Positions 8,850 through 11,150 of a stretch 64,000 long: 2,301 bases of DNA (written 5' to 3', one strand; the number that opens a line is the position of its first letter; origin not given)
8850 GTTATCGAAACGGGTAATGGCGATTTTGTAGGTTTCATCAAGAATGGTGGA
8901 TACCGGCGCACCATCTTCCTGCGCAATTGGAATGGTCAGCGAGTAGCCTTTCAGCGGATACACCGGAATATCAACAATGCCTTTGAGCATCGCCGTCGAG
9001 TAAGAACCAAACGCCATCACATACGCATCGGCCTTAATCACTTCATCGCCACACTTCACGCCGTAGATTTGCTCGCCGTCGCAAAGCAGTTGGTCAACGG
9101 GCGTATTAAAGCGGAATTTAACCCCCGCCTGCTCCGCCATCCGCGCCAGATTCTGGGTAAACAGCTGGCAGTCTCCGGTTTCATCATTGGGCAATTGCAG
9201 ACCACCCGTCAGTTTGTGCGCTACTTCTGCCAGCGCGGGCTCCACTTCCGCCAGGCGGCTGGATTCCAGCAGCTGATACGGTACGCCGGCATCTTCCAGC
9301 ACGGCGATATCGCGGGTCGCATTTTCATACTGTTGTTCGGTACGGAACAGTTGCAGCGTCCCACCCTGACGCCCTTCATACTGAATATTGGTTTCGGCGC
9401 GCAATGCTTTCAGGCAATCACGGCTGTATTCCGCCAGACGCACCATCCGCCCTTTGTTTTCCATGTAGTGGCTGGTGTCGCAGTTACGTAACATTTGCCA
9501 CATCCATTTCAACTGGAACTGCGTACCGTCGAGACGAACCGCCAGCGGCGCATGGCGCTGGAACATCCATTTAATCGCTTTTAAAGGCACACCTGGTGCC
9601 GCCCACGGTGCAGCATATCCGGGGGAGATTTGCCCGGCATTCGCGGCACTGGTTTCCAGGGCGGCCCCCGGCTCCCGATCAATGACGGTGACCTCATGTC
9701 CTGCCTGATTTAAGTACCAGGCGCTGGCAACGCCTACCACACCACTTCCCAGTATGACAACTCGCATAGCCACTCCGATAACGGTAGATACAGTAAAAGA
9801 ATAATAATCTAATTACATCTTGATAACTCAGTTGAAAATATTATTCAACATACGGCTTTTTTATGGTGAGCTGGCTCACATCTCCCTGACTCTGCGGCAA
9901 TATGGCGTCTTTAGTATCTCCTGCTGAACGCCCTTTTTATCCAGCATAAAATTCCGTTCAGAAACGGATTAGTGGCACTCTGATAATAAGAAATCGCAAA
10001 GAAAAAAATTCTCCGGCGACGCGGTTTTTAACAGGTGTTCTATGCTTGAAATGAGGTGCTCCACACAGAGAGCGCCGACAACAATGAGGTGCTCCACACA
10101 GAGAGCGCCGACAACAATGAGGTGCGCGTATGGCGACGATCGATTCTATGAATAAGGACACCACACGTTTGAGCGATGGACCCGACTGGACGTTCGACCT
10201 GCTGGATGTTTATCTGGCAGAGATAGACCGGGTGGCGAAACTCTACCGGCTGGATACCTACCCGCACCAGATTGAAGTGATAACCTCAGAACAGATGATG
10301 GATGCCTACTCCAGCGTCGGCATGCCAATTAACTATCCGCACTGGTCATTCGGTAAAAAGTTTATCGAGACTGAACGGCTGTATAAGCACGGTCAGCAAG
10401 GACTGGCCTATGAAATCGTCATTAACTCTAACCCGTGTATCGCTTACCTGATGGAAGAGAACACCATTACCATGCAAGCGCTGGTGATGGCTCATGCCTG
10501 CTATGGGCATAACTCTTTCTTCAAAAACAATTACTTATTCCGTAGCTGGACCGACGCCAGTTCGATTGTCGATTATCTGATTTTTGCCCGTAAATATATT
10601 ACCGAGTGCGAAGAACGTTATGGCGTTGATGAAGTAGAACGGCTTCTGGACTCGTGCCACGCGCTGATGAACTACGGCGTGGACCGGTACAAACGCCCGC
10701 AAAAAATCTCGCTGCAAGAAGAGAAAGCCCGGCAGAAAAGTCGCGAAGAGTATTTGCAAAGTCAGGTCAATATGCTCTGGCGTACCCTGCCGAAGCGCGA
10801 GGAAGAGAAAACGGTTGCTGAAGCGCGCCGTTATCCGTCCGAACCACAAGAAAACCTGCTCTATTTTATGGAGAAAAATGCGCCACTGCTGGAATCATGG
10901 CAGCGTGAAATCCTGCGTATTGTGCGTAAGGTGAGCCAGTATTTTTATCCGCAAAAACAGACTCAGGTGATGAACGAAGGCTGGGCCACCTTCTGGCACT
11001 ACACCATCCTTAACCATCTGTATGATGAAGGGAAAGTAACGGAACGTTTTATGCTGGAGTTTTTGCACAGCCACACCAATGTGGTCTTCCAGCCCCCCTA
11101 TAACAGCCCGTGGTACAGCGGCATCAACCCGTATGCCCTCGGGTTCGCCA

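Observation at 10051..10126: Perfect 33-bp tandem duplication in the ycgB leader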

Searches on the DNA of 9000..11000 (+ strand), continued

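Call 11: get_annotated_region(hit=H40, flank=3000)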
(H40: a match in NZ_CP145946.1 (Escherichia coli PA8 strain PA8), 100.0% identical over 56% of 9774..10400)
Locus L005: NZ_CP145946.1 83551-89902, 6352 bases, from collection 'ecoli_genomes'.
description: Escherichia coli PA8 chromosome, complete genome
organism: Escherichia coli PA8 strain PA8 (NCBI taxid 1005492)
replicon: chromosome; assembly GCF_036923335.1
host: -; source: -; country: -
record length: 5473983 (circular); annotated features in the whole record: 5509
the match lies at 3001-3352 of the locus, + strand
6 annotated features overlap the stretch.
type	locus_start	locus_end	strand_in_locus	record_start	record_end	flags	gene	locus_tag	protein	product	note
CDS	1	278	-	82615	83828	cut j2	-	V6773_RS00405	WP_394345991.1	IS3 family transposase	programmed frameshift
CDS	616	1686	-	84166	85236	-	dadX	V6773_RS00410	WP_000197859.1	catabolic alanine racemase DadX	-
CDS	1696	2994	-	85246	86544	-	dadA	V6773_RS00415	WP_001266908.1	D-amino acid dehydrogenase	-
CDS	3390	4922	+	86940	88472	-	ycgB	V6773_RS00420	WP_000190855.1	SpoVR family protein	-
CDS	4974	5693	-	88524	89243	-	fadR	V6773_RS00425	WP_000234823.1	fatty acid metabolism transcriptional regulator FadR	-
CDS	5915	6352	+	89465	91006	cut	nhaB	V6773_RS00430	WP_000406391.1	Na(+)/H(+) antiporter NhaB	-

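Call 12: get_annotated_region(hit=H1, flank=600)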
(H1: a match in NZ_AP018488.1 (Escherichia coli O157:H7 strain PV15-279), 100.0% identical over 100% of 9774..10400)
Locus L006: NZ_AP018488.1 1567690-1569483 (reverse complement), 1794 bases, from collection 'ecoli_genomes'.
description: Escherichia coli O157:H7 strain PV15-279 chromosome, complete genome
organism: Escherichia coli O157:H7 strain PV15-279 (NCBI taxid 83334)
replicon: chromosome; assembly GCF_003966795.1
host: Homo sapiens; source: -; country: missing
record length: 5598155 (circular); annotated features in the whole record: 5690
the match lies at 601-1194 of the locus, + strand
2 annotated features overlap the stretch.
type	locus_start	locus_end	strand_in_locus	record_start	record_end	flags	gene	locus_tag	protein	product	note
CDS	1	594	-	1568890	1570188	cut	dadA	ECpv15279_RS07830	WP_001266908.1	D-amino acid dehydrogenase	-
CDS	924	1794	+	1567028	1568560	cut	ycgB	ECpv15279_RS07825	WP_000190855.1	SpoVR family protein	-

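Call 13: get_annotated_region(hit=H5, flank=600)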
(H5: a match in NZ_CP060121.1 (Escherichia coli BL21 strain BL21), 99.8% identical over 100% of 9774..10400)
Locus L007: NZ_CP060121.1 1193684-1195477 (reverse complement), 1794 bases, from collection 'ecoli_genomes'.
description: Escherichia coli BL21 chromosome, complete genome
organism: Escherichia coli BL21 strain BL21 (NCBI taxid 511693)
replicon: chromosome; assembly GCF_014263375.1
host: -; source: not applicable; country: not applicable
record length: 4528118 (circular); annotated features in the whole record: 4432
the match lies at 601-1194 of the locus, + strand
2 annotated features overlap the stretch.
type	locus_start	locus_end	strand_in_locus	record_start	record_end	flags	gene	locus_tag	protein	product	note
CDS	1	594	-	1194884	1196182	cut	dadA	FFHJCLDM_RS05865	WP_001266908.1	D-amino acid dehydrogenase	-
CDS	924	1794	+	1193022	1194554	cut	ycgB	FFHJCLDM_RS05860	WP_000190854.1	SpoVR family protein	-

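Call 16: search_dna_similar(query=window:9930-9999:+, collection=ecoli_genomes, mode=near, max_rows=60, rows=best)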
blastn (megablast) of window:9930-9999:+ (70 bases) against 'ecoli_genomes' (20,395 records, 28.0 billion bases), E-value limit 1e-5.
Records with a match: 5405; places in all: 5409; records where one place covers at least 80% of the query: 5405.
Genomes with a match: 5403 of 5426; with a place that covers at least 80% of the query: 5403. Places per genome that has any: lowest 1, median 1, highest 2. On chromosomes: 5397 places; on plasmids: 12.
Best place of each record, by identity: >=99% 298; 95-99% 5107.
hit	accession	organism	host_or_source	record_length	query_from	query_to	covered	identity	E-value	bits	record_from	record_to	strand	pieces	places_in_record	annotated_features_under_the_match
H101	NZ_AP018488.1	Escherichia coli O157:H7 strain PV15-279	Homo sapiens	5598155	1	70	100%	100.0%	6e-28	130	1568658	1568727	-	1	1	none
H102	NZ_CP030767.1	Escherichia coli strain 2017C-4109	missing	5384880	1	70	100%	100.0%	6e-28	130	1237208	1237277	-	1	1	none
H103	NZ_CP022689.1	Escherichia coli strain CDC#03-98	missing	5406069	1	70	100%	100.0%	6e-28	130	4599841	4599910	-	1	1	none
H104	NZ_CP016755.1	Escherichia coli strain FORC_044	Homo sapiens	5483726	1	70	100%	100.0%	6e-28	130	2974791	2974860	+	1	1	none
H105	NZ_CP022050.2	Escherichia coli O157 strain FDAARGOS_293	Homo sapiens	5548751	1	70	100%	100.0%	6e-28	130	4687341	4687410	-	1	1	none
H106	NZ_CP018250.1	Escherichia coli strain 10671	Cattle faeces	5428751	1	70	100%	100.0%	6e-28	130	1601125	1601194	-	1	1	none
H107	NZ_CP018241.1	Escherichia coli strain 319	missing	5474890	1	70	100%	100.0%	6e-28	130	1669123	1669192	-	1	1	none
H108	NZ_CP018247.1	Escherichia coli strain 7784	Cattle faeces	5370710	1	70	100%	100.0%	6e-28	130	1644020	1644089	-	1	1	none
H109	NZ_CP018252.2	Escherichia coli strain 9000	Cattle faeces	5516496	1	70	100%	100.0%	6e-28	130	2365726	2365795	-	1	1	none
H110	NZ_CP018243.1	Escherichia coli strain 350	missing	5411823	1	70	100%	100.0%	6e-28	130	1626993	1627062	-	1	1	none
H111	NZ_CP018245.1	Escherichia coli strain 472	missing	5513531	1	70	100%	100.0%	6e-28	130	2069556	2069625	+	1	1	none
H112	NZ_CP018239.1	Escherichia coli strain 272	missing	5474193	1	70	100%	100.0%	6e-28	130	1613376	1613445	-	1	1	none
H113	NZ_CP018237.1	Escherichia coli strain 155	missing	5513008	1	70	100%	100.0%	6e-28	130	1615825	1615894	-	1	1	none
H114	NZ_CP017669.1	Escherichia coli O157:H7 strain PA20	stool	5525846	1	70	100%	100.0%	6e-28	130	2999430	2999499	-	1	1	none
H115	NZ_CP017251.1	Escherichia coli strain NADC 5570/86-24/6564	not applicable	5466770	1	70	100%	100.0%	6e-28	130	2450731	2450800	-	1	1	none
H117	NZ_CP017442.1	Escherichia coli O157:H7 strain 4276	Cattle Hide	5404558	1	70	100%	100.0%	6e-28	130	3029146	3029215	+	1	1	none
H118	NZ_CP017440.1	Escherichia coli O157:H7 strain 3384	Cattle Hide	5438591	1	70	100%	100.0%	6e-28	130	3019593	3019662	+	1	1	none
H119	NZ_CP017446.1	Escherichia coli O157:H7 strain 9234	Cattle Hide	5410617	1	70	100%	100.0%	6e-28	130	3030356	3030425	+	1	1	none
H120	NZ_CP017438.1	Escherichia coli O157:H7 strain 2159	Cattle Hide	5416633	1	70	100%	100.0%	6e-28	130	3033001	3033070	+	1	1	none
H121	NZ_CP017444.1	Escherichia coli O157:H7 strain 8368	Cattle Hide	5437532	1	70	100%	100.0%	6e-28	130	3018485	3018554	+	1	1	none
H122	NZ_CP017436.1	Escherichia coli O157:H7 strain 2149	Cattle Hide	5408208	1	70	100%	100.0%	6e-28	130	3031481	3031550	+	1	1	none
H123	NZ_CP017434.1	Escherichia coli O157:H7 strain 1130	Cattle Hide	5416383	1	70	100%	100.0%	6e-28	130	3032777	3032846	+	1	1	none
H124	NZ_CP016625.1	Escherichia coli O157:H7 strain FRIK944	Bos taurus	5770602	1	70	100%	100.0%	6e-28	130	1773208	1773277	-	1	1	none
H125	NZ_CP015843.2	Escherichia coli O157:H7 strain FRIK2455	Bos taurus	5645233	1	70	100%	100.0%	6e-28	130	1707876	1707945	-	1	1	none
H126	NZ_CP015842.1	Escherichia coli O157:H7 strain FRIK2533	water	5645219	1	70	100%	100.0%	6e-28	130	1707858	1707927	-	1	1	none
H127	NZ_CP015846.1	Escherichia coli O157:H7 strain FRIK2069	Bos taurus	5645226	1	70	100%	100.0%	6e-28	130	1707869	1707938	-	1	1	none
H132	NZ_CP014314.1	Escherichia coli O157:H7 strain JEONG-1266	Bos taurus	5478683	1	70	100%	100.0%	6e-28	130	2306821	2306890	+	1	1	none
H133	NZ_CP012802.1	Escherichia coli O157:H7 strain WS4202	derived from CIP 106327 (Collection de ...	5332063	1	70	100%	100.0%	6e-28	130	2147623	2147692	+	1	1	none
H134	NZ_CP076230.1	Escherichia coli O157:H7 strain Rafaela_II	Rectal swab of live bovine cattle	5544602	1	70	100%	100.0%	6e-28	130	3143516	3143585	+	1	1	none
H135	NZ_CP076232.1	Escherichia coli O157:H7 strain 7.1_Anguil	Rectal swab of live bovine cattle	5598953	1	70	100%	100.0%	6e-28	130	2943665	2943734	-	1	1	none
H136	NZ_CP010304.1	Escherichia coli O157:H7 str. SS52 strain SS52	Cattle feces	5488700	1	70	100%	100.0%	6e-28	130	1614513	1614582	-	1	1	none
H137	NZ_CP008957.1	Escherichia coli O157:H7 str. EDL933 strain EDL933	-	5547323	1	70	100%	100.0%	6e-28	130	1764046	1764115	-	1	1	none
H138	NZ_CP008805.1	Escherichia coli O157:H7 str. SS17 strain SS17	Cattle feces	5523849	1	70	100%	100.0%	6e-28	130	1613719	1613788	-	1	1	none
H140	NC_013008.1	Escherichia coli O157:H7 str. TW14359 strain TW14359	-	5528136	1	70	100%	100.0%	6e-28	130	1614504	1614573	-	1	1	none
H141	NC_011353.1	Escherichia coli O157:H7 str. EC4115 strain EC4115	-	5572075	1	70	100%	100.0%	6e-28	130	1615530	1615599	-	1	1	none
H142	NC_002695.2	Escherichia coli O157:H7 str. Sakai strain Sakai substr. ...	Homo sapiens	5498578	1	70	100%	100.0%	6e-28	130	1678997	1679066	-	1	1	none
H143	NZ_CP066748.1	Escherichia coli O157:H7 strain ECP19-2498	missing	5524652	1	70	100%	100.0%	6e-28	130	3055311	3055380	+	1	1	none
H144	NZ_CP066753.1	Escherichia coli O157:H7 strain ECP19-598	missing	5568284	1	70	100%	100.0%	6e-28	130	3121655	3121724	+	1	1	none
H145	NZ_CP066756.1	Escherichia coli O157:H7 strain ECP19-798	missing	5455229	1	70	100%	100.0%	6e-28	130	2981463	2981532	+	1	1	none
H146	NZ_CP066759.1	Escherichia coli O157:H7 strain ECP19-198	missing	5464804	1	70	100%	100.0%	6e-28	130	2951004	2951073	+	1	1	none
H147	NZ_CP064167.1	Escherichia coli O157:H7 strain Wll001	Homo sapiens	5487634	1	70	100%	100.0%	6e-28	130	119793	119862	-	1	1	none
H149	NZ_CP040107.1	Escherichia coli O157:H7 strain MB9-1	cattle feces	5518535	1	70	100%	100.0%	6e-28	130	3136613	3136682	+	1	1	none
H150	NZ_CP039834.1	Escherichia coli O157:H7 strain MB41-1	cattle feces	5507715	1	70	100%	100.0%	6e-28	130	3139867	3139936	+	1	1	none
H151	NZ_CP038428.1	Escherichia coli O157:H7 strain 611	bovine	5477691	1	70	100%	100.0%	6e-28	130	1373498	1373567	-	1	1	none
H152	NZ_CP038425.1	Escherichia coli O157:H7 strain 2571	bovine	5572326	1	70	100%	100.0%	6e-28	130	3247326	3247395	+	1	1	none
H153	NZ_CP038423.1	Escherichia coli O157:H7 strain 7409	bovine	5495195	1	70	100%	100.0%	6e-28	130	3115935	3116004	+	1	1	none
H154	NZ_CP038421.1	Escherichia coli O157:H7 strain 7636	bovine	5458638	1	70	100%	100.0%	6e-28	130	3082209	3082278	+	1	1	none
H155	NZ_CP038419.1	Escherichia coli O157:H7 strain 2-6-2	cattle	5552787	1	70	100%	100.0%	6e-28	130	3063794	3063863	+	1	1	none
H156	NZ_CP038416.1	Escherichia coli O157:H7 strain 3-5-1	cattle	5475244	1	70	100%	100.0%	6e-28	130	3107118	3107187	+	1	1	none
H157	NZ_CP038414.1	Escherichia coli O157:H7 strain 17B6-2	cattle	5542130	1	70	100%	100.0%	6e-28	130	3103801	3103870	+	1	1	none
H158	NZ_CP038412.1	Escherichia coli O157:H7 strain 493/89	Homo sapiens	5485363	1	70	100%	100.0%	6e-28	130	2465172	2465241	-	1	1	none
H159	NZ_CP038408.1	Escherichia coli O157:H7 strain 86-24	Homo sapiens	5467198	1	70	100%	100.0%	6e-28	130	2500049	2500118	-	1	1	none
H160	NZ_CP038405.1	Escherichia coli O157:H7 strain ATCC 35150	Homo sapiens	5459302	1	70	100%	100.0%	6e-28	130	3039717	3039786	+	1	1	none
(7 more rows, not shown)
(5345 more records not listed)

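Call 19: search_dna_similar(query=L006:782-944:+, collection=ecoli_genomes, mode=near, max_rows=60, rows=best, max_evalue=1e-70)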
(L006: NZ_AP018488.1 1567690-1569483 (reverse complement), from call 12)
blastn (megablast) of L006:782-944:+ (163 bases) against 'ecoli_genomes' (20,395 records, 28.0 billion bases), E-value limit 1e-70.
Records with a match: 5130; places in all: 5132; records where one place covers at least 80% of the query: 5130.
Genomes with a match: 5128 of 5426; with a place that covers at least 80% of the query: 5128. Places per genome that has any: lowest 1, median 1, highest 2. On chromosomes: 5120 places; on plasmids: 12.
Best place of each record, by identity: >=99% 4900; 95-99% 230.
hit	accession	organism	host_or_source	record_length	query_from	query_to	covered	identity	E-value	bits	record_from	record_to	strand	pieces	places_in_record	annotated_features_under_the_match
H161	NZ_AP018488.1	Escherichia coli O157:H7 strain PV15-279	Homo sapiens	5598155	1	163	100%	100.0%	4e-79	302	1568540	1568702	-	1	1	ycgB: SpoVR family protein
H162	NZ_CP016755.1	Escherichia coli strain FORC_044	Homo sapiens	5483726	1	163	100%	100.0%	4e-79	302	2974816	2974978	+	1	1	ycgB: SpoVR family protein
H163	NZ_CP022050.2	Escherichia coli O157 strain FDAARGOS_293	Homo sapiens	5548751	1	163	100%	100.0%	4e-79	302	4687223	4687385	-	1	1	ycgB: SpoVR family protein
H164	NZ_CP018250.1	Escherichia coli strain 10671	Cattle faeces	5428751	1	163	100%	100.0%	4e-79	302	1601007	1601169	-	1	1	ycgB: SpoVR family protein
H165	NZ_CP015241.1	Escherichia coli strain 2013C-4465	Homo sapiens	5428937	1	163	100%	100.0%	4e-79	302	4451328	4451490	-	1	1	ycgB: SpoVR family protein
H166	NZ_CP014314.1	Escherichia coli O157:H7 strain JEONG-1266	Bos taurus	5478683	1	163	100%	100.0%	4e-79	302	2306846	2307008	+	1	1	ycgB: SpoVR family protein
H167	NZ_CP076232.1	Escherichia coli O157:H7 strain 7.1_Anguil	Rectal swab of live bovine cattle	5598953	1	163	100%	100.0%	4e-79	302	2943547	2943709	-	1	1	ycgB: SpoVR family protein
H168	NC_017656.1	Escherichia coli O55:H7 str. RM12579 strain RM12579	Homo sapiens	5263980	1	163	100%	100.0%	4e-79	302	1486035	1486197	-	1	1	ycgB: SpoVR family protein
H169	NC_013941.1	Escherichia coli O55:H7 str. CB9615 strain CB9615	Homo sapiens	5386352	1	163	100%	100.0%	4e-79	302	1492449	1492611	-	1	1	ycgB: SpoVR family protein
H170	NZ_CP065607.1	Escherichia coli strain FDAARGOS_946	missing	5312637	1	163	100%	100.0%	4e-79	302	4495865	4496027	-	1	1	ycgB: SpoVR family protein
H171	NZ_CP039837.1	Escherichia coli O55:H7 strain USDA5905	Food (meat)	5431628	1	163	100%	100.0%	4e-79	302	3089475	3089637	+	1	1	ycgB: SpoVR family protein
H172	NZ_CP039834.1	Escherichia coli O157:H7 strain MB41-1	cattle feces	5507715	1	163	100%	100.0%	4e-79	302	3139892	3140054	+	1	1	ycgB: SpoVR family protein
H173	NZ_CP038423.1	Escherichia coli O157:H7 strain 7409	bovine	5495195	1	163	100%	100.0%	4e-79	302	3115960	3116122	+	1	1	ycgB: SpoVR family protein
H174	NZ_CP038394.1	Escherichia coli O55:H7 strain DEC5A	Homo sapiens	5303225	1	163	100%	100.0%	4e-79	302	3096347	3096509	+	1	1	ycgB: SpoVR family protein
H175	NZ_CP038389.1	Escherichia coli O55:H7 strain DEC5B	Homo sapiens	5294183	1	163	100%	100.0%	4e-79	302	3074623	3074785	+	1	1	ycgB: SpoVR family protein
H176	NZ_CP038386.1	Escherichia coli O55:H7 strain DEC5D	Homo sapiens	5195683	1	163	100%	100.0%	4e-79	302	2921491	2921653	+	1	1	ycgB: SpoVR family protein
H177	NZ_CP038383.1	Escherichia coli O55:H7 strain DEC5E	Homo sapiens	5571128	1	163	100%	100.0%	4e-79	302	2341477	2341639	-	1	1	ycgB: SpoVR family protein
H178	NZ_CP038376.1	Escherichia coli O157:H7 strain F1273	beef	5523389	1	163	100%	100.0%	4e-79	302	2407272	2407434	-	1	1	ycgB: SpoVR family protein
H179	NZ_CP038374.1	Escherichia coli O157:H7 strain F3113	beef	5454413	1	163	100%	100.0%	4e-79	302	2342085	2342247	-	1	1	ycgB: SpoVR family protein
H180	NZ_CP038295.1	Escherichia coli O55:H7 strain TB182A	Homo sapiens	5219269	1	163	100%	100.0%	4e-79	302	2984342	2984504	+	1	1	ycgB: SpoVR family protein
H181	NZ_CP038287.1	Escherichia coli O157:H7 strain TX 376-2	cattle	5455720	1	163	100%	100.0%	4e-79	302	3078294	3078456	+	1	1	ycgB: SpoVR family protein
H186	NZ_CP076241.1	Escherichia coli O157:H7 strain Vac_07.1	Rectal swab of live bovine cattle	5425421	1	163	100%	100.0%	4e-79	302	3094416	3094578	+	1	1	ycgB: SpoVR family protein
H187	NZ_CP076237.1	Escherichia coli O157:H7 strain 146N4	Rectal swab of cattle in slaughterhouse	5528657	1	163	100%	100.0%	4e-79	302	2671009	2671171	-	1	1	ycgB: SpoVR family protein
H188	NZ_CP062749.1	Escherichia coli O157:H7 strain Z1486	Bovine Faeces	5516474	1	163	100%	100.0%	4e-79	302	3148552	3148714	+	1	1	ycgB: SpoVR family protein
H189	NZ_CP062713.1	Escherichia coli O157:H7 strain Z1830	Bovine Faeces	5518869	1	163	100%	100.0%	4e-79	302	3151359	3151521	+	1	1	ycgB: SpoVR family protein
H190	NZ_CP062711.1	Escherichia coli O157:H7 strain Z1831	Bovine Faeces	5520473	1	163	100%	100.0%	4e-79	302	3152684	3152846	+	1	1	ycgB: SpoVR family protein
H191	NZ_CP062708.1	Escherichia coli O157:H7 strain Z1832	Bovine Faeces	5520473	1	163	100%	100.0%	4e-79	302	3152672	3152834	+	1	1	ycgB: SpoVR family protein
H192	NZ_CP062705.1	Escherichia coli O157:H7 strain Z1833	Bovine Faeces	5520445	1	163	100%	100.0%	4e-79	302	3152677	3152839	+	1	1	ycgB: SpoVR family protein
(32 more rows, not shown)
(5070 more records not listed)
